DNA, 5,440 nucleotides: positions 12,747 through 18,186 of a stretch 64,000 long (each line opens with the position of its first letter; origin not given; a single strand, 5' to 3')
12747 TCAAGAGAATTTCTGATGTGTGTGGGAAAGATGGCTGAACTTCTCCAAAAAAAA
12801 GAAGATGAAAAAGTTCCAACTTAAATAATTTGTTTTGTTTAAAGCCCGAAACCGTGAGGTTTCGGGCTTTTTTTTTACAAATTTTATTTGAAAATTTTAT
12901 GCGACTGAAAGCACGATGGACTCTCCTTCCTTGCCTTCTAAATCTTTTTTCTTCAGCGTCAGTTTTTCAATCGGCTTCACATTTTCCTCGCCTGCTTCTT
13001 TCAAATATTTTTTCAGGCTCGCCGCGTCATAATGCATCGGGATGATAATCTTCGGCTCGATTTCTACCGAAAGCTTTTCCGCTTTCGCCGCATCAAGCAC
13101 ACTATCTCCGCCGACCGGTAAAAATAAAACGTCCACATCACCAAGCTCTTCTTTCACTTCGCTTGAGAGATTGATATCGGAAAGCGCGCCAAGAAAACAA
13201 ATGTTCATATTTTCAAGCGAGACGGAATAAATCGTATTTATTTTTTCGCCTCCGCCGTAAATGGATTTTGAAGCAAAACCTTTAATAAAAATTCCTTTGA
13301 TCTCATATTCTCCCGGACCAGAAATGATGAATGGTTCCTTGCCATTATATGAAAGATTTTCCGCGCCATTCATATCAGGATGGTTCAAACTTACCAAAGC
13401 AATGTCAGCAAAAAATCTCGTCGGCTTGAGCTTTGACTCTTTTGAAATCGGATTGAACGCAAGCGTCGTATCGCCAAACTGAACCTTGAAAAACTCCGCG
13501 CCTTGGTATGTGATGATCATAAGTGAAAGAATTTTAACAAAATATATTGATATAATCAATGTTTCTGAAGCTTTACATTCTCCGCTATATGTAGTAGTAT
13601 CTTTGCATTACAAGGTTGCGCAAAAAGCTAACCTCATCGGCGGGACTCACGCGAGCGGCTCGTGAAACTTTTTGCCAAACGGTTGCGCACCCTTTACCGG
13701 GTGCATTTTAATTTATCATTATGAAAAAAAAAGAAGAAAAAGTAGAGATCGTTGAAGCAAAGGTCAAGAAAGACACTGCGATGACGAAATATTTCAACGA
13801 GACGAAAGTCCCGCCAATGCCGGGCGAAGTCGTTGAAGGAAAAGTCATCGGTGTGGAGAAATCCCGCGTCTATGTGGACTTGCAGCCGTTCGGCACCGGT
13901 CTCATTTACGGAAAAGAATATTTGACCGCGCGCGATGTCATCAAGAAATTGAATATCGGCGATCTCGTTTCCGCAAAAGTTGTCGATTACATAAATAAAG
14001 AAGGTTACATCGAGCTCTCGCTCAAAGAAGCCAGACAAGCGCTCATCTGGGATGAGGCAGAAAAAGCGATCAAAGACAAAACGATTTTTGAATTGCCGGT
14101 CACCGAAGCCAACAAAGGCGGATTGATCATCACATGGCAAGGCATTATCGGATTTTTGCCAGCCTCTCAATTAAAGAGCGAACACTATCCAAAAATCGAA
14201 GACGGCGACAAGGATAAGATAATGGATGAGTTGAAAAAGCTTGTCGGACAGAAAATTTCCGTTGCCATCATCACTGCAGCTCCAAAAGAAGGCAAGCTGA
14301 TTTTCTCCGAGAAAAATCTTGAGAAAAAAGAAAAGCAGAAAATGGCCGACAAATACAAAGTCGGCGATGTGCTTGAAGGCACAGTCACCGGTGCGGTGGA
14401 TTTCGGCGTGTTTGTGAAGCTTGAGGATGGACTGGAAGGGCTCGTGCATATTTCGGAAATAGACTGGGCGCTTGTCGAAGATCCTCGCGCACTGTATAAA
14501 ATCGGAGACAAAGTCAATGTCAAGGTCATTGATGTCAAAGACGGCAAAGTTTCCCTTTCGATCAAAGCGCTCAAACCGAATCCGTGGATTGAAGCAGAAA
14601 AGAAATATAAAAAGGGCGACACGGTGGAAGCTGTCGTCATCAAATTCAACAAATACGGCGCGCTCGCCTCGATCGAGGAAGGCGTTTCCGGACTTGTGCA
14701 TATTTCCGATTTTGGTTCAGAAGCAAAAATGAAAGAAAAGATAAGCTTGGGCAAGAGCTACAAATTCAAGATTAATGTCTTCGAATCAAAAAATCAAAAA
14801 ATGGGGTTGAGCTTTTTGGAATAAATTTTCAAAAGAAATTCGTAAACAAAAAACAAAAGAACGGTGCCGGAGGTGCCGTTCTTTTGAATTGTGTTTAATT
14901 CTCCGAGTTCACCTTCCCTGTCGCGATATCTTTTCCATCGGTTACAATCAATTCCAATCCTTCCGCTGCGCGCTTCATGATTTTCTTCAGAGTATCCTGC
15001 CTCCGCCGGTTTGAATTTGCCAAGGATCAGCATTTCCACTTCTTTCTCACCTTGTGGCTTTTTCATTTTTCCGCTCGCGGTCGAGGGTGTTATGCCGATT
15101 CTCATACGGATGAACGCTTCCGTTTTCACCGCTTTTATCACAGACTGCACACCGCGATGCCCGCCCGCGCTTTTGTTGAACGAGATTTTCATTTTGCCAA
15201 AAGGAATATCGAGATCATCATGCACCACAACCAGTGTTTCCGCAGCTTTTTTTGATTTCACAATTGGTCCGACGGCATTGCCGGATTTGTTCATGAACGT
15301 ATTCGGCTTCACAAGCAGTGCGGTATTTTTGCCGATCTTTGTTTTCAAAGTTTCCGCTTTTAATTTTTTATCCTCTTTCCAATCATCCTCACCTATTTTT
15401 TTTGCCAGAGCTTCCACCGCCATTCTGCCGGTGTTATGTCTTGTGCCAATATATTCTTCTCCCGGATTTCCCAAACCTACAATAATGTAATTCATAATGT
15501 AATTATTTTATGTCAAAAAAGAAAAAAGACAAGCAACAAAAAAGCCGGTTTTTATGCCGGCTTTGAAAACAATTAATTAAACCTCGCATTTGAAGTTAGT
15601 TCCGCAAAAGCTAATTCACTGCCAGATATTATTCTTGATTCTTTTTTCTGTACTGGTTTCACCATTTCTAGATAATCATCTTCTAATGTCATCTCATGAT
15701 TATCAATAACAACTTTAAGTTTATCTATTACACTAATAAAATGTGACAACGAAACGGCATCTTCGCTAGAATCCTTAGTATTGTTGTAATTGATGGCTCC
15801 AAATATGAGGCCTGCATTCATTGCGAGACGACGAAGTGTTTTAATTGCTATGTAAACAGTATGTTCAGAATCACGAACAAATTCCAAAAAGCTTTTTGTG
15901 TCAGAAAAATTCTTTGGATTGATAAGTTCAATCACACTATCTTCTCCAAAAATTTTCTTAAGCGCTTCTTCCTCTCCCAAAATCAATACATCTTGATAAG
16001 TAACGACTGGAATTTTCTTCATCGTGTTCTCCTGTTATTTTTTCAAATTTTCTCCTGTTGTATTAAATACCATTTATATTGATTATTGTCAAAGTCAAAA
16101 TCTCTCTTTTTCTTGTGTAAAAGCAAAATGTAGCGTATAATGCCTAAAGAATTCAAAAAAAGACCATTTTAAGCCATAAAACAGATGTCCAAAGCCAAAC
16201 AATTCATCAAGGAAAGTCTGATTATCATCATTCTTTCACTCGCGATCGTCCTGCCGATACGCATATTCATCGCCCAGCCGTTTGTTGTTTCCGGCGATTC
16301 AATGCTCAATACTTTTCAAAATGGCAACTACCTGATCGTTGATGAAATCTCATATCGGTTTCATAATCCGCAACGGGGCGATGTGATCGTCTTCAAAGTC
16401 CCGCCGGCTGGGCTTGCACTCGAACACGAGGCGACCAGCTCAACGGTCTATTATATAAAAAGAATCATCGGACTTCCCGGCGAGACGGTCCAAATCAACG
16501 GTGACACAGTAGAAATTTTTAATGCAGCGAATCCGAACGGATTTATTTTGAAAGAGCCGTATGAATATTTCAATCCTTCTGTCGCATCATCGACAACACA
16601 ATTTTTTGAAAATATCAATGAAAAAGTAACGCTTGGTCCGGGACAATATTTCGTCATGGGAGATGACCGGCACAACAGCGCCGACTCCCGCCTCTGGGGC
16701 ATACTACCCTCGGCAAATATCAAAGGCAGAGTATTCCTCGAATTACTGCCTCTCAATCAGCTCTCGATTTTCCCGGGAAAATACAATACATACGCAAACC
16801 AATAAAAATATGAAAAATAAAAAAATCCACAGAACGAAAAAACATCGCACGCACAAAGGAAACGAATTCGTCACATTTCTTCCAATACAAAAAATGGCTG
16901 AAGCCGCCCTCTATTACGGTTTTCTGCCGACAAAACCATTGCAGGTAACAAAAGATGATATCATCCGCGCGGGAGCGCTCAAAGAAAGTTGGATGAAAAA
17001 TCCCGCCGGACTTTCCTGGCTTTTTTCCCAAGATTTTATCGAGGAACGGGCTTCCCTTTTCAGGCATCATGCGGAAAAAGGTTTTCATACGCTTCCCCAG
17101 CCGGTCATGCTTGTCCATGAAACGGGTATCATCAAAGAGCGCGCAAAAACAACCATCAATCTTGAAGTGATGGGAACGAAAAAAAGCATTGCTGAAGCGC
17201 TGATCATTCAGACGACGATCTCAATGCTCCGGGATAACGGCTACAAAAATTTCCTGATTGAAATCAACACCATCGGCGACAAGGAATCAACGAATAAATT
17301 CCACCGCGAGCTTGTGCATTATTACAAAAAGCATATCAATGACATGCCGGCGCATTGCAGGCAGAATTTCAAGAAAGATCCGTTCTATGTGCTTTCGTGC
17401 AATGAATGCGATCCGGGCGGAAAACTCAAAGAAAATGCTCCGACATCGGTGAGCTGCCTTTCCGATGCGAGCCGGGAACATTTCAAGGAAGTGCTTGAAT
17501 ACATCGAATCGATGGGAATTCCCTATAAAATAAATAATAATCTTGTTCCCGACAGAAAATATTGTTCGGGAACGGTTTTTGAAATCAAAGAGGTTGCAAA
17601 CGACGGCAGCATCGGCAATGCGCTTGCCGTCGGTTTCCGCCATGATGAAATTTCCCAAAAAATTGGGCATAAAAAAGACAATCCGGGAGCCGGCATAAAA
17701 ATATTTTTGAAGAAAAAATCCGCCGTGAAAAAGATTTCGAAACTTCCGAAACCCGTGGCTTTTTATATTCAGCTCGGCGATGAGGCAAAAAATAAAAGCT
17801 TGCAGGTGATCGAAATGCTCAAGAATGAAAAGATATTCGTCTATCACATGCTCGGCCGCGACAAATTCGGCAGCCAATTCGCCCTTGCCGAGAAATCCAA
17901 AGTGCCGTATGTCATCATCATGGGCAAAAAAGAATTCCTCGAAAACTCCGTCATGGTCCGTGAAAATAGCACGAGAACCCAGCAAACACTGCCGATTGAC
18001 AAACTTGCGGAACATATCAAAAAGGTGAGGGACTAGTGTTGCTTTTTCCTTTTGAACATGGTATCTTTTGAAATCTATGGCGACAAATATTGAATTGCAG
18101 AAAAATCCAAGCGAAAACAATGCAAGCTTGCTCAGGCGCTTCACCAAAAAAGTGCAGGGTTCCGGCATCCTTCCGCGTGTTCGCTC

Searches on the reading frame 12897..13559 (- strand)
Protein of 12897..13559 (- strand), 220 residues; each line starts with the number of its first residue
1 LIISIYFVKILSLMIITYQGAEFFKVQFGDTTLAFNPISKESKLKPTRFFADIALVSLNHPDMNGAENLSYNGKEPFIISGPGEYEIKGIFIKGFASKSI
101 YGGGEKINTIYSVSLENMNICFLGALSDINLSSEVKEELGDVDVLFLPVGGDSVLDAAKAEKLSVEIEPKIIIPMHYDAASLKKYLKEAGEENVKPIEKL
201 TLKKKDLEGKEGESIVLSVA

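Call 8: search_protein_families(library=pfam, proteins=[window:12897-13559:-], max_evalue=0.001)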
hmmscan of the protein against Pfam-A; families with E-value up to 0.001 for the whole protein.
window:12897-13559:- (220 aa): 1 family
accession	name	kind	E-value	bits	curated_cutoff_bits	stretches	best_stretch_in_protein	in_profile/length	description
PF13483.12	Lactamase_B_3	-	1.1e-26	94.2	24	1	16-176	2-160/160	Beta-lactamase superfamily domain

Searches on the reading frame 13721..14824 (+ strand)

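Call 8: search_protein_families(library=pfam, proteins=[window:13721-14824:+], max_evalue=0.001)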
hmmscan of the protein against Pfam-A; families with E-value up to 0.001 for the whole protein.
window:13721-14824:+ (367 aa): 6 families
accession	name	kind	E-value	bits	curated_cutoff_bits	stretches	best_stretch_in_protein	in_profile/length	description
PF00575.29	S1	-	6e-43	145.5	22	4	211-282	1-74/74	S1 RNA binding domain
PF21543.3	CvfB_2nd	-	6.3e-08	32.9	27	0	219-282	18-75/76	Virulence regulatory factor CvfB, second domain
PF23459.1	S1_RRP5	-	4.3e-07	30.8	27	0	214-278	3-67/72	RRP5 S1 domain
PF21710.3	Spt6_S1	-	1.5e-05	25.7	27.5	0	291-366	9-87/91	Spt6, S1/OB domain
PF17092.11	PCB_OB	-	1.6e-05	26.1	27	0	200-268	17-96/111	Penicillin-binding protein OB-like domain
PF24685.1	OB_RRP5_4th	-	0.00038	20.8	31.5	0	213-273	7-72/92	RRP5 OB-fold domain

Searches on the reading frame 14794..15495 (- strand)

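Call 8: search_protein_families(library=pfam, proteins=[window:14794-15495:-], max_evalue=0.001)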
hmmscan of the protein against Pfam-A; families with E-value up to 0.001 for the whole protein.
window:14794-15495:- (233 aa): 1 family
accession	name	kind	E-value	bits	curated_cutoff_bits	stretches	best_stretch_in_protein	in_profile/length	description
PF01195.25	Pept_tRNA_hydro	-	2.6e-47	161.5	27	1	4-167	1-154/183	Peptidyl-tRNA hydrolase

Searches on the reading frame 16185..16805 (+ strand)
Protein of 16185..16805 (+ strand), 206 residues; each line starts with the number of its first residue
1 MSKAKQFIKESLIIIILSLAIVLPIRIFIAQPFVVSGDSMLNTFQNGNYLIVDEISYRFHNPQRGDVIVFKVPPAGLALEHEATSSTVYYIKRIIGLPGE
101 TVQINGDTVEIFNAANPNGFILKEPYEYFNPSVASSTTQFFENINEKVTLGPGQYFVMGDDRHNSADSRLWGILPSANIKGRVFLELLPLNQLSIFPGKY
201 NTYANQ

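Call 10: search_protein_families(library=pfam, proteins=[window:16185-16805:+], max_evalue=0.001)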
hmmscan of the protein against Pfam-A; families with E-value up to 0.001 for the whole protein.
window:16185-16805:+ (206 aa): 2 families
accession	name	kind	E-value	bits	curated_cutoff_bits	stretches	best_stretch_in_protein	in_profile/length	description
PF10502.14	Peptidase_S26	-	8e-44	150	22.9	1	10-185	3-165/168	Signal peptidase, peptidase S26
PF00717.28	Peptidase_S24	-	0.00036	20.7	23.3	1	34-72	39-73/116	Peptidase S24-like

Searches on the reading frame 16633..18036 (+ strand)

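Call 10: search_protein_families(library=pfam, proteins=[window:16633-18036:+], max_evalue=0.001)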
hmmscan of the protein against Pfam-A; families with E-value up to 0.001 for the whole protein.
window:16633-18036:+ (467 aa): 2 families
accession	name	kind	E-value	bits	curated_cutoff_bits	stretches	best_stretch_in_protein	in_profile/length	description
PF03129.25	HGTP_anticodon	-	7.9e-14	52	21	1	381-464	7-93/94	Anticodon binding domain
PF13393.11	tRNA-synt_His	-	0.00014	21.7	25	1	161-358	100-304/308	Histidyl-tRNA synthetase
